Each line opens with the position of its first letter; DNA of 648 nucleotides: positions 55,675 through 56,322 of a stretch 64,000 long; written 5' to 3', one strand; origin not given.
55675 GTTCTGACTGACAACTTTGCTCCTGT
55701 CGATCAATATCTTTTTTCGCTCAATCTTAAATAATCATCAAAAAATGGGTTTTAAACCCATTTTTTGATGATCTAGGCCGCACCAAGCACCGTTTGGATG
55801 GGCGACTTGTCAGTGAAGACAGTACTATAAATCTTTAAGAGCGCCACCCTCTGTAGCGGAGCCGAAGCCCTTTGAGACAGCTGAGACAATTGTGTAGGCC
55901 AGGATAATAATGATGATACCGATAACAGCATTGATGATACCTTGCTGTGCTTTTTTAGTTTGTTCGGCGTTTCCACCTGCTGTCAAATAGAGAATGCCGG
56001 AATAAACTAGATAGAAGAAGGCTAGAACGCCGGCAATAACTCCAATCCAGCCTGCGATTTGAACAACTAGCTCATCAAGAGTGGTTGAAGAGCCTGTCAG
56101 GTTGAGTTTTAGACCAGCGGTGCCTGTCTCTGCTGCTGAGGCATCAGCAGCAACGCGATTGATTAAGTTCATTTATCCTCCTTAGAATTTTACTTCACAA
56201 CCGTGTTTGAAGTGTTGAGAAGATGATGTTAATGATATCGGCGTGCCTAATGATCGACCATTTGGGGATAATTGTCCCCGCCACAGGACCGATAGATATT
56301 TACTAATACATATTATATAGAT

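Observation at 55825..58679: Cluster of five paralogous pilin-like proteins, including one with a 300-aa extracellular head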

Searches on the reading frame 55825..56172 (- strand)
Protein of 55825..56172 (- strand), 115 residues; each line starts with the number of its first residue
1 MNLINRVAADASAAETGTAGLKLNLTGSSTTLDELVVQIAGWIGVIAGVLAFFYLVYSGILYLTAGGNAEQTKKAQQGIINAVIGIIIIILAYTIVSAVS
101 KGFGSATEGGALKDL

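Call 3: search_protein_families(library=pfam, proteins=[window:55825-56172:-], max_evalue=1)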
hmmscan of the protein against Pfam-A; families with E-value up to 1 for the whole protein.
window:55825-56172:- (115 aa): 9 families
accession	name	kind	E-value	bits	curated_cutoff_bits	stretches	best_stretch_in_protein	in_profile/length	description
PF18895.5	T4SS_pilin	-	1.2e-12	48.1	26.6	1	29-99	2-71/71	Type IV secretion system pilin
PF02322.20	Cyt_bd_oxida_II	-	0.01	15.7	35.6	1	33-96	146-208/302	Cytochrome bd terminal oxidase subunit II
PF10110.14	GPDPase_memb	-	0.059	12.5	29.6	1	24-100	199-274/321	Membrane domain of glycerophosphoryl diester phosphodiesterase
PF04956.18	TrbC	-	0.097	13.3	27.9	1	10-98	27-97/98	TrbC/VIRB2 pilin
PF06664.17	WLS-like_TM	-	0.11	12.3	28.3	1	40-99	147-212/247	Wntless-like, transmembrane domain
PF04148.18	Erv26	-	0.14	12.4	22.2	1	36-96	3-62/202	Transmembrane adaptor Erv26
PF20990.2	DUF2207_C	-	0.26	11.4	33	1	37-111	135-197/247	Predicted membrane protein (DUF2207) C-terminal domain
PF07332.16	Phage_holin_3_6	-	0.29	11.6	28.4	1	38-101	35-96/116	Putative Actinobacterial Holin-X, holin superfamily III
PF13273.12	DUF4064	-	0.56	10.9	32.1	1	39-99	7-79/102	Protein of unknown function (DUF4064)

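Call 13: find_homologous_proteins(query=window:55825-56172:-)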
Query window:55825-56172:- (115 aa): 82 proteins with E <= 0.001 among 112 candidates.
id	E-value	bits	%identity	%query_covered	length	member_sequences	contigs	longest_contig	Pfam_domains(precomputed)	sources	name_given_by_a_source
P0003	1.3e-61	223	100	100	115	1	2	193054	PF18895.6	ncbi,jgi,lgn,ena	ncbi:MAG: hypothetical protein WCT32_05670 [Patescibacteria group bacterium]|jgi:hypothetical protei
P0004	4.5e-24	102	57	86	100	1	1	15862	PF18895.6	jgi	jgi:amino acid transporter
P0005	6.3e-24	102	54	96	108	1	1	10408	PF18895.6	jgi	jgi:hypothetical protein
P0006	9.7e-24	101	51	91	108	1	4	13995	PF18895.6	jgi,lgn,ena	-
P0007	1.1e-23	101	60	70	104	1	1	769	PF18895.6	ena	-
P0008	2.1e-23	100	56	88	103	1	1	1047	PF18895.6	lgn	-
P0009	3.9e-23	99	55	86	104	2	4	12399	PF18895.6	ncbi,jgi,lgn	jgi:hypothetical protein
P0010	4.9e-23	99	49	66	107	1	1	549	PF18895.6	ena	-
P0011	8.5e-23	98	66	61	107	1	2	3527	PF18895.6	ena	-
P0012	2.1e-22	97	56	76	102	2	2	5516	PF18895.6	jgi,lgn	jgi:hypothetical protein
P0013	2.2e-22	97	73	52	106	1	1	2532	PF18895.6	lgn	-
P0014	1.5e-21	94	54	86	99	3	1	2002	PF18895.6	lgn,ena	-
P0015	1.9e-21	94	53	84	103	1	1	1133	PF18895.6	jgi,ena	-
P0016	8.4e-21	92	63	66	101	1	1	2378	PF18895.6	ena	-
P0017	8.9e-21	92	62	62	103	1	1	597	PF18895.6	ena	-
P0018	1.2e-20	91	57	88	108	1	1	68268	PF18895.6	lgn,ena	-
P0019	1.7e-20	91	54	83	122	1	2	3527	PF18895.6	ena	-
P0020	1.7e-20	91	56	86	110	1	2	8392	PF18895.6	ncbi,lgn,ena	-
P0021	2.0e-20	91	66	63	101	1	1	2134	PF18895.6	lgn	-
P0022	2.1e-20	91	63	62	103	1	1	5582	PF18895.6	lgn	-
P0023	3.3e-20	90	54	53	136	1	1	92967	PF18895.6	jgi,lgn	-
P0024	5.1e-20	89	53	86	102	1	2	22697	PF18895.6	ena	-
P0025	5.4e-20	89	65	62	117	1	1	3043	PF18895.6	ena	-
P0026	5.8e-20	89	60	70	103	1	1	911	PF18895.6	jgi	jgi:hypothetical protein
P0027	7.8e-20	89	61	71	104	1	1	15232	PF18895.6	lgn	-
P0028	8.5e-20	89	50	92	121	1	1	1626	PF18895.6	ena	-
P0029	8.5e-20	89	61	64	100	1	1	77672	PF18895.6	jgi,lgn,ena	-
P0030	1.1e-19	88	50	88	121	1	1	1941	PF18895.6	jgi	jgi:hypothetical protein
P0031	1.2e-19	88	56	53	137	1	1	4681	PF18895.6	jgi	jgi:hypothetical protein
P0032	1.3e-19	88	51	86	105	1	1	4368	PF18895.6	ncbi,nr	ncbi:MAG: hypothetical protein BWY68_00366 [bacterium ADurb.Bin400]|nr:MAG: hypothetical protein BWY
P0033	1.6e-19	88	53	78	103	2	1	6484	PF18895.6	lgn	-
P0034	2.0e-19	87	61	63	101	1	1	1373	PF18895.6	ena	-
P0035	3.1e-19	87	58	69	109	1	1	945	PF18895.6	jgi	-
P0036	3.5e-19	87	50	91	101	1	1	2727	PF18895.6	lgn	-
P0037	4.0e-19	86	62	64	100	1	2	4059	PF18895.6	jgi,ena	-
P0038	4.4e-19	86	53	86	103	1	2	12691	PF18895.6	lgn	-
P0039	4.5e-19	86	58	64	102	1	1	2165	PF18895.6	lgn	-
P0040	4.7e-19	86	67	63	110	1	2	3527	PF18895.6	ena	-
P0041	5.0e-19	86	64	63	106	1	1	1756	PF18895.6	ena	-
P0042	5.5e-19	86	50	88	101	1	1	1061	PF18895.6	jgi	jgi:hypothetical protein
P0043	5.6e-19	86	65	62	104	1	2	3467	PF18895.6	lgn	-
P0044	6.2e-19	86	59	68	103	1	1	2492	PF18895.6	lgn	-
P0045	6.5e-19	86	57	67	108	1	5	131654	PF18895.6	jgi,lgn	-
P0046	6.6e-19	86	54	84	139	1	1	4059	PF18895.6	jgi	-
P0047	7.2e-19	86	54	88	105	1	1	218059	PF18895.6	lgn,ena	-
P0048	8.2e-19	85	50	86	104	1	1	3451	PF18895.6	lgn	-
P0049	8.9e-19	85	47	90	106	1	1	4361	PF18895.6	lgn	-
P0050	1.8e-18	84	47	69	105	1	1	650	PF18895.6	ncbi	-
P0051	1.8e-18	84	58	66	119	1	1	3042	PF18895.6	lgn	-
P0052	2.1e-18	84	59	66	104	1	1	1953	PF18895.6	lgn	-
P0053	2.3e-18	84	51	94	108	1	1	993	PF18895.6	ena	-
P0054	2.8e-18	84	47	95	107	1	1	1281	PF18895.6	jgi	-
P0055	3.1e-18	84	51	86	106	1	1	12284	PF18895.6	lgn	-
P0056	3.5e-18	83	56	69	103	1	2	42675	PF18895.6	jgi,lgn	jgi:hypothetical protein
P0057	5.1e-18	83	52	87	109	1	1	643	PF18895.6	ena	-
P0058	7.0e-18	82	43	69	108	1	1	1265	PF18895.6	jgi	-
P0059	8.3e-18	82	59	51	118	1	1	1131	PF18895.6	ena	-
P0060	8.6e-18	82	64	63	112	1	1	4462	PF18895.6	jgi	jgi:hypothetical protein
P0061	1.8e-17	81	54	42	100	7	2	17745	PF18895.6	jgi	-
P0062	3.4e-17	80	57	44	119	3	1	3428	PF18895.6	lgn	-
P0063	4.3e-17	80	48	70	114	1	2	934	PF18895.6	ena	-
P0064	5.4e-17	80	54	42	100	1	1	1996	PF18895.6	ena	-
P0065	8.4e-17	79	49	58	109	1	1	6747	PF18895.6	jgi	jgi:hypothetical protein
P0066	9.1e-17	79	52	43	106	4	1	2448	PF18895.6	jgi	jgi:Na+-driven multidrug efflux pump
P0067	9.2e-17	79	46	87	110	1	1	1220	PF18895.6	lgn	-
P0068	1.7e-16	78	61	60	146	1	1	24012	PF18895.6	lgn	-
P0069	1.8e-16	78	54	40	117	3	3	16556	PF18895.6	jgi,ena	-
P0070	2.7e-16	77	52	43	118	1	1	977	PF18895.6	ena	-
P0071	3.7e-16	77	59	34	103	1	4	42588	PF18895.6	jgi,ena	-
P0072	3.7e-16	77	59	34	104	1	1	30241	PF18895.6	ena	-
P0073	1.4e-15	75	55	73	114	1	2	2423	PF18895.6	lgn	-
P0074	3.4e-15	74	57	57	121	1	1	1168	PF18895.6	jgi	-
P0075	3.5e-15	74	44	60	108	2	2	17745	PF18895.6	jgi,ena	-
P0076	1.5e-14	72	47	86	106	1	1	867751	PF18895.6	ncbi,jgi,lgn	ncbi:MAG: hypothetical protein WC227_00585 [Patescibacteria group bacterium]|jgi:hypothetical protei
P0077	4.1e-14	70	46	67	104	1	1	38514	PF18895.6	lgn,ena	-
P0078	4.3e-14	70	41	68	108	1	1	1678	PF18895.6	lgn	-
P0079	9.8e-14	69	45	91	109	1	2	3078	PF18895.6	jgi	-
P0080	1.2e-12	66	69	37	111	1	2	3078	PF18895.6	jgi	-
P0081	1.8e-12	65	45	87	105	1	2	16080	PF18895.6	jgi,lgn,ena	jgi:hypothetical protein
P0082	5.8e-12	63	52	55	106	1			PF18895.6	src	-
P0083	1.1e-11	63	50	86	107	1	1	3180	PF18895.6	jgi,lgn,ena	-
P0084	8.4e-11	60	43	86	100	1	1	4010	PF18895.6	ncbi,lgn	-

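Call 28: find_encoding_contigs(protein=P0047, flank=10000, max_places=2)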
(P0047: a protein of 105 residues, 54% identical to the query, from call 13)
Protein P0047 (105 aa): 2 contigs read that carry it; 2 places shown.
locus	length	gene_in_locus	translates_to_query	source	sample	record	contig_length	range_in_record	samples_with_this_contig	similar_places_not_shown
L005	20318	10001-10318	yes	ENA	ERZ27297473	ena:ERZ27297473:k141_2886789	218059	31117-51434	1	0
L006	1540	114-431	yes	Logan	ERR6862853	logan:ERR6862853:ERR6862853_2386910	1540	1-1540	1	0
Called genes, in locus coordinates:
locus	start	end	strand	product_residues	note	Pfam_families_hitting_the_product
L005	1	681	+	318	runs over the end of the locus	PF00512:HisKA (faint), PF02518:HATPase_c, PF14501:HATPase_c_5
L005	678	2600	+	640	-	-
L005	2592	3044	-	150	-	PF02643:DUF192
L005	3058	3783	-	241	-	PF18912:DZR_2, PF00156:Pribosyltran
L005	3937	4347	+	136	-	PF00011:HSP20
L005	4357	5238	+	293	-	PF00483:NTP_transferase, PF12804:NTP_transf_3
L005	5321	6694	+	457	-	PF01547:SBP_bac_1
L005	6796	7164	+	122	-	PF18895:T4SS_pilin (weak)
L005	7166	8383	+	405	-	PF18895:T4SS_pilin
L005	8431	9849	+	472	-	PF18895:T4SS_pilin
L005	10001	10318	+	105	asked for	PF18895:T4SS_pilin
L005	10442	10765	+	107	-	PF18895:T4SS_pilin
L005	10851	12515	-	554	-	PF05157:MshEN (faint), PF00437:T2SSE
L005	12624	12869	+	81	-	-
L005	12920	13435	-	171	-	-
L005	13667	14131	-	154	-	PF01424:R3H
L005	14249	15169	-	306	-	PF02096:60KD_IMP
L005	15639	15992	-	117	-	PF00825:Ribonuclease_P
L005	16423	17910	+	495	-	PF11638:DnaA_N, PF00308:Bac_DnaA, PF01695:IstB_IS21, PF00004:AAA (weak), PF13401:AAA_22 (faint), PF08299:Bac_DnaA_C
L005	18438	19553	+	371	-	PF00712:DNA_pol3_beta, PF02767:DNA_pol3_beta_2, PF02768:DNA_pol3_beta_3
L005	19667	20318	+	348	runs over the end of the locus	PF02463:SMC_N, PF13175:AAA_15, PF13476:AAA_23, PF13304:AAA_21 (weak)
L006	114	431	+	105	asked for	PF18895:T4SS_pilin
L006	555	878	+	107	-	PF18895:T4SS_pilin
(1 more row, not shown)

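Call 32: find_encoding_contigs(protein=P0076, flank=10000, max_places=1)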
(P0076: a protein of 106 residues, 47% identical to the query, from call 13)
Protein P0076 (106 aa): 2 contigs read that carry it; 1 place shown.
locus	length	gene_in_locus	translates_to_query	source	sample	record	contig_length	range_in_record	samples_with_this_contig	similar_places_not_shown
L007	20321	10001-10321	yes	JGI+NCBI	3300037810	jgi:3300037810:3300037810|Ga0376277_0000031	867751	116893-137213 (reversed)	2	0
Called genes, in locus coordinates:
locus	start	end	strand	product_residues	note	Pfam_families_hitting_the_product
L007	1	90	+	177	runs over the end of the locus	-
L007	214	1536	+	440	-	PF00675:Peptidase_M16, PF05193:Peptidase_M16_C, PF22456:PqqF-like_C_4 (weak)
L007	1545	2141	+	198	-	PF00334:NDK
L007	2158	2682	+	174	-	-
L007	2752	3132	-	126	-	PF06397:Desulfoferrod_N, PF01880:Desulfoferrodox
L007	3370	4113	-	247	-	PF18912:DZR_2, PF00156:Pribosyltran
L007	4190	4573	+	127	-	PF00011:HSP20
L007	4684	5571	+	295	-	PF00483:NTP_transferase, PF12804:NTP_transf_3 (weak)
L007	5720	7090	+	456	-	PF01547:SBP_bac_1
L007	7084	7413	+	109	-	PF18895:T4SS_pilin (weak)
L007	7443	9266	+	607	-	-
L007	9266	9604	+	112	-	PF18895:T4SS_pilin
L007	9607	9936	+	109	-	PF18895:T4SS_pilin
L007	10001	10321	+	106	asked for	PF18895:T4SS_pilin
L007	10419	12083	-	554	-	PF05157:MshEN (weak), PF00437:T2SSE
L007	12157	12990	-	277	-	PF11899:DUF3419 (faint), PF13489:Methyltransf_23 (weak)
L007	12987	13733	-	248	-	-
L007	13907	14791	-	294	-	PF02096:60KD_IMP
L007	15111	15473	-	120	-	PF00825:Ribonuclease_P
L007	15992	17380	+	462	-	PF11638:DnaA_N, PF00308:Bac_DnaA, PF00910:RNA_helicase (faint), PF01695:IstB_IS21, PF13401:AAA_22 (faint), PF08299:Bac_DnaA_C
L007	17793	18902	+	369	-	PF00712:DNA_pol3_beta, PF02767:DNA_pol3_beta_2, PF02768:DNA_pol3_beta_3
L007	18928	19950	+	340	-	PF02463:SMC_N, PF13175:AAA_15, PF13476:AAA_23, PF13304:AAA_21 (weak)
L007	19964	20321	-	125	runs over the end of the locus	PF05258:DciA (weak)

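Call 33: find_encoding_contigs(protein=P0045, flank=10000, max_places=1)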
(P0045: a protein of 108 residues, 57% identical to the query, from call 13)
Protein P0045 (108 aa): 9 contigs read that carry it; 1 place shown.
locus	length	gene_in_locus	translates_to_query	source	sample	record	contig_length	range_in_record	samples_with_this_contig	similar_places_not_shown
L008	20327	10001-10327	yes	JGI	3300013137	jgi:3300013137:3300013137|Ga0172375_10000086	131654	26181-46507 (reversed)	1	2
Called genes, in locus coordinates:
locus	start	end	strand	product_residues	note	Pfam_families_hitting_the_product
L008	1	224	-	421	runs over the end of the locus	PF00675:Peptidase_M16, PF05193:Peptidase_M16_C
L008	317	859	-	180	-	-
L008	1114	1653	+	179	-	-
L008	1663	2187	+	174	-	-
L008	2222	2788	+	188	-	PF12728:HTH_17 (weak)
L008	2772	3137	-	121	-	PF24709:DUF7670 (weak)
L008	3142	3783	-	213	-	PF00081:Sod_Fe_N, PF02777:Sod_Fe_C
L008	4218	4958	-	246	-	PF18912:DZR_2 (weak), PF00156:Pribosyltran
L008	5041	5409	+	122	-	PF00011:HSP20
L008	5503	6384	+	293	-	PF00483:NTP_transferase, PF12804:NTP_transf_3 (weak)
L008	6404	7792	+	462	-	-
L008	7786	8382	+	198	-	PF18895:T4SS_pilin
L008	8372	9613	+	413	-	PF18895:T4SS_pilin (weak)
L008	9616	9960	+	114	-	PF18895:T4SS_pilin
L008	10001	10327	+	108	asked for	PF18895:T4SS_pilin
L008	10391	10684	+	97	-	PF18895:T4SS_pilin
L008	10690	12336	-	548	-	PF00437:T2SSE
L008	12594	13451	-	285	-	PF02096:60KD_IMP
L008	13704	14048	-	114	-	PF00825:Ribonuclease_P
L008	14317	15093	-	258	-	-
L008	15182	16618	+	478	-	PF11638:DnaA_N, PF01695:IstB_IS21, PF00308:Bac_DnaA, PF00004:AAA (faint), PF13401:AAA_22 (faint), PF08299:Bac_DnaA_C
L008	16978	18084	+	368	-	PF00712:DNA_pol3_beta, PF02767:DNA_pol3_beta_2, PF02768:DNA_pol3_beta_3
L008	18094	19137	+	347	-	PF02463:SMC_N, PF13175:AAA_15, PF13476:AAA_23, PF13304:AAA_21 (faint)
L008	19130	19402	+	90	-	PF05258:DciA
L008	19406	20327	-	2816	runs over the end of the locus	-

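Call 51: search_solved_structures(query=A3, max_evalue=10, show_alignments=3)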
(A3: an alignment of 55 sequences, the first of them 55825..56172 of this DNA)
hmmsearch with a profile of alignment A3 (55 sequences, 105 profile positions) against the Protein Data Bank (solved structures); distinct sequences matched with E-value up to 10: 3.
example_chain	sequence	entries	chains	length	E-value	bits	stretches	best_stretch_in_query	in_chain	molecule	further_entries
7mpa_A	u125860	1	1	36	0.57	13.5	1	24-55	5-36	Sarcoplasmic/endoplasmic reticulum calcium ATPase regulator DWORF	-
4o9r_A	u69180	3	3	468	1.4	12.2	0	74-101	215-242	Smoothened homolog/Soluble cytochrome b562 chimeric protein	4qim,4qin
4jkv_A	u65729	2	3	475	1.8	11.9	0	74-101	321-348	Soluble cytochrome b562, Smoothened homolog | Cytochrome b(562),Smoothened homolog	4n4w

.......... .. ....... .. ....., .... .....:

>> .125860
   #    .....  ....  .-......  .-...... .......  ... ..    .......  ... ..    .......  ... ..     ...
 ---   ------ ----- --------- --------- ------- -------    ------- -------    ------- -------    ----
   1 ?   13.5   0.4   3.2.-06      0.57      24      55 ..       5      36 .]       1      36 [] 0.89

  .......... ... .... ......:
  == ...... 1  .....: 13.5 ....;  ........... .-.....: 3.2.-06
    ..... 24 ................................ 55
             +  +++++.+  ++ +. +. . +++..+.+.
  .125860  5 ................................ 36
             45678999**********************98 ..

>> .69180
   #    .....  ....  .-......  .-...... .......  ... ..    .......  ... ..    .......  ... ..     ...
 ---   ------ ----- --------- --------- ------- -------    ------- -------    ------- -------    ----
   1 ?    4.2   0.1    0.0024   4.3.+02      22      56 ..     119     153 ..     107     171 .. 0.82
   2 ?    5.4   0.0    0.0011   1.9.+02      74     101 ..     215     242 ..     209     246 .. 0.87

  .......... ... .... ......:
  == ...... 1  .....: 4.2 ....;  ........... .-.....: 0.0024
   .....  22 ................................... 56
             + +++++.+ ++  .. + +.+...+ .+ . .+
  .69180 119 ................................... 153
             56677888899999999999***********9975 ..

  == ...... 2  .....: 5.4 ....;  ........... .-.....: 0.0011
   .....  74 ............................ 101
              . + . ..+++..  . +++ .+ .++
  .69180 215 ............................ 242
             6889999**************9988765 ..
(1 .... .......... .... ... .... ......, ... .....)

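Call 61: predict_structure(alignment_id=A3)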
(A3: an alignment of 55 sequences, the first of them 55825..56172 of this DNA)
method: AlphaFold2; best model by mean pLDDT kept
length: 115 residues; sequences in the alignment: 55
mean_pLDDT: 79.9   pTM: 0.57
mean pLDDT of the five models: 79.9, 76.7, 76.2, 73.5, 72.5
residues with pLDDT >= 90: 51; 70-90: 26; 50-70: 38; < 50: 0
segments of 3 or more residues with pLDDT < 50: none
pLDDT, mean of each block of 10 residues (from residue 1): 67 57 61 84 93 94 91 94 95 89 65 57
secondary structure, 60 per line:
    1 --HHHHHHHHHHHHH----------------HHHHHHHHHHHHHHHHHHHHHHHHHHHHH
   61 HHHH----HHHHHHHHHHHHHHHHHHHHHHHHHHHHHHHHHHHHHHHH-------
elements in order: H3-15 H32-64 H69-108

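Call 63: fold_search(model_id=the predicted structure, library=pdb)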
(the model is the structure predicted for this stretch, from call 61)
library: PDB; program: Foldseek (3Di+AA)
matches with E <= 10: 190; with E <= 0.001: 0
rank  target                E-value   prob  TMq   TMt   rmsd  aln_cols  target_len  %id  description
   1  7zcm_B                2.0e+00  0.47  0.38  0.57   4.0        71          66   22  Dark state structure of Sensory Rhodopsin II in complex with HtrII solved by room temperature serial synchrotron cryst (released 2023-11-29)
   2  2y3h_A                2.4e+00  0.75  0.49  0.51   7.8        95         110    8  E63Q mutant of Cupriavidus metallidurans CH34 CnrXs (released 2011-03-30)
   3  5sv1_J                2.7e+00  0.30  0.46  0.27  10.8       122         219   13  Structure of the ExbB/ExbD complex from E. coli at pH 4.5 (released 2016-09-28)
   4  6s1k_E                2.7e+00  0.23  0.34  0.37   5.9        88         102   22  E. coli Core Signaling Unit, carrying QQQQ receptor mutation (released 2020-01-22)
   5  8j2f_A                2.7e+00  0.13  0.29  0.11   8.0        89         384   13  Human neutral shpingomyelinase (released 2023-12-06)
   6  1a91_MODEL_1_A        2.9e+00  0.77  0.50  0.68   2.4        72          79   14  SUBUNIT C OF THE F1FO ATP SYNTHASE OF ESCHERICHIA COLI; NMR, 10 STRUCTURES (released 1998-07-01)
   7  9a72_A                2.9e+00  0.14  0.31  0.17   6.1        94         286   15  Integrative model of YFMS-CHEW by crosslinking MS and deep learning (released 2024-09-18)
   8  9cfs_A                3.0e+00  0.63  0.50  0.64   2.8        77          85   18  Structure of a 150% lengthened variant of the E. coli ROP protein (released 2025-07-02)
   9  8cqo_A                3.0e+00  0.33  0.49  0.33  13.1       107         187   14  Crystal structure of Borrelia burgdorferi paralogous family 12 outer surface protein BBK01 (Se-Met data) (released 2024-03-13)
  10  6zsj_D                3.2e+00  0.23  0.32  0.28   5.4        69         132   19  The mechanism of activation of the actin binding protein EHBP1 by Rab8 family members. (released 2020-09-02)
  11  8tsh_F                3.2e+00  0.08  0.21  0.11  29.7       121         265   15  S. thermodepolymerans KpsMT(E151Q)-KpsE in complex with ATP (released 2024-04-17)
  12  8tsh_G                3.2e+00  0.06  0.19  0.09  29.2       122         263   16  S. thermodepolymerans KpsMT(E151Q)-KpsE in complex with ATP (released 2024-04-17)
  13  1qsd_A                3.4e+00  0.51  0.51  0.56   4.4        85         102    8  RBL2P, BETA-TUBULIN BINDING POST-CHAPERONIN COFACTOR (released 1999-12-22)
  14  9jfj_A                3.4e+00  0.47  0.42  0.23   2.7        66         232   15  Crystal structure of the cytoplasmic domain of ZraS in ADP-bound form (released 2025-03-26)
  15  3fd9_B                3.4e+00  0.33  0.40  0.22   3.5        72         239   11  Crystal Structure of the transcriptional anti-activator ExsD from Pseudomonas aeruginosa (released 2009-06-23)
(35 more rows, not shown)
